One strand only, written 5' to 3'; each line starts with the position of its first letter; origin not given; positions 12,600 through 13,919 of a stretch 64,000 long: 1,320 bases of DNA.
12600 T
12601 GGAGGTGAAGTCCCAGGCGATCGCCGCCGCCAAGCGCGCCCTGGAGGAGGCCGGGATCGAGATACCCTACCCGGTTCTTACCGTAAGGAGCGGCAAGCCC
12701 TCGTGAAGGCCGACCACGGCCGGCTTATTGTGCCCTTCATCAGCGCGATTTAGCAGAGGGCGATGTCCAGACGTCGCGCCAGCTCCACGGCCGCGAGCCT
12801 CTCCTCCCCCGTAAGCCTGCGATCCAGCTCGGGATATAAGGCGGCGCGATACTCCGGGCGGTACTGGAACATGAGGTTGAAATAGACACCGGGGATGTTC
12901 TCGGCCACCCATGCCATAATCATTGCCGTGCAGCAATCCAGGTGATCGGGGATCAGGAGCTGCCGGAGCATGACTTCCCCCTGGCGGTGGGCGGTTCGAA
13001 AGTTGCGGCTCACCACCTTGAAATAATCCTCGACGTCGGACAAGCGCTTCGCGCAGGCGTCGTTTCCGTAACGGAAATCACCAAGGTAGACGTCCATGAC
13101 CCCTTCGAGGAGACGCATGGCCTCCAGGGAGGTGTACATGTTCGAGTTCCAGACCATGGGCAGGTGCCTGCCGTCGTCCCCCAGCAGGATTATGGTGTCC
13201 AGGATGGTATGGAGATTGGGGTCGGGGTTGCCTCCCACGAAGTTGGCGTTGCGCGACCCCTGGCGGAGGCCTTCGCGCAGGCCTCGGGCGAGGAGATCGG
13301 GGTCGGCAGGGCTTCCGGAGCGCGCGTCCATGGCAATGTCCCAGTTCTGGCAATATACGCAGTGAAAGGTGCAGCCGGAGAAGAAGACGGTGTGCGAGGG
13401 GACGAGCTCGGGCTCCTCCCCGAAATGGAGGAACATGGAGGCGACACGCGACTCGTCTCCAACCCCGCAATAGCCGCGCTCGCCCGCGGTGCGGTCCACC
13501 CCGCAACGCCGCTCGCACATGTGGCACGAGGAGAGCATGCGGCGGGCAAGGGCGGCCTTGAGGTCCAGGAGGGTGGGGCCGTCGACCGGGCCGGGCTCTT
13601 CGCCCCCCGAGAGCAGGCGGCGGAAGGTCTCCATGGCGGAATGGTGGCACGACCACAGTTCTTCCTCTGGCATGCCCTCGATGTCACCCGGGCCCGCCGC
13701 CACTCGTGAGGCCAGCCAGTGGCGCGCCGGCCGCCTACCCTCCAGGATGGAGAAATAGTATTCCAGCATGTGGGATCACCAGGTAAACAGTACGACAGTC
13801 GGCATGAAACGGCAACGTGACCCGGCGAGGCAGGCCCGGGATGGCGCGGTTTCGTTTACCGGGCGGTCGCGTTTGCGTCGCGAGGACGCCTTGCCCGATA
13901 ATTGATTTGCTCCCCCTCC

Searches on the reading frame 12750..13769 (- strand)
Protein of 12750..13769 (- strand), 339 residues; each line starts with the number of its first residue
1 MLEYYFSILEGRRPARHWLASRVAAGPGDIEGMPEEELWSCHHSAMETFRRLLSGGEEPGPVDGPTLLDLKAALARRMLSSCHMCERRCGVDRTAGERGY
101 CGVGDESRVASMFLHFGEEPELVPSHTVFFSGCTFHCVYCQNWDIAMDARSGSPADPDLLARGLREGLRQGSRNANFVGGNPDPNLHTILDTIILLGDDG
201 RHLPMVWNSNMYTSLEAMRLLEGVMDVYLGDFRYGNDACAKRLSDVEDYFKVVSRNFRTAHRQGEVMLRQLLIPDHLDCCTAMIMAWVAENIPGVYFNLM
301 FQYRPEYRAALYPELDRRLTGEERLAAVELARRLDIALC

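Call 8: search_protein_families(library=pfam, proteins=[window:12750-13769:-])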
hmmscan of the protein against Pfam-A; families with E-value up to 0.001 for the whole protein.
window:12750-13769:- (339 aa): 2 families
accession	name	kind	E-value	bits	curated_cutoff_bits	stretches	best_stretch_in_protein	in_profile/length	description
PF04055.27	Radical_SAM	-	7.3e-13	49.5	29.5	1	128-276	2-154/166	Radical SAM superfamily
PF13353.11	Fer4_12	-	1.2e-05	26.1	22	1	127-214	9-96/137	4Fe-4S single cluster domain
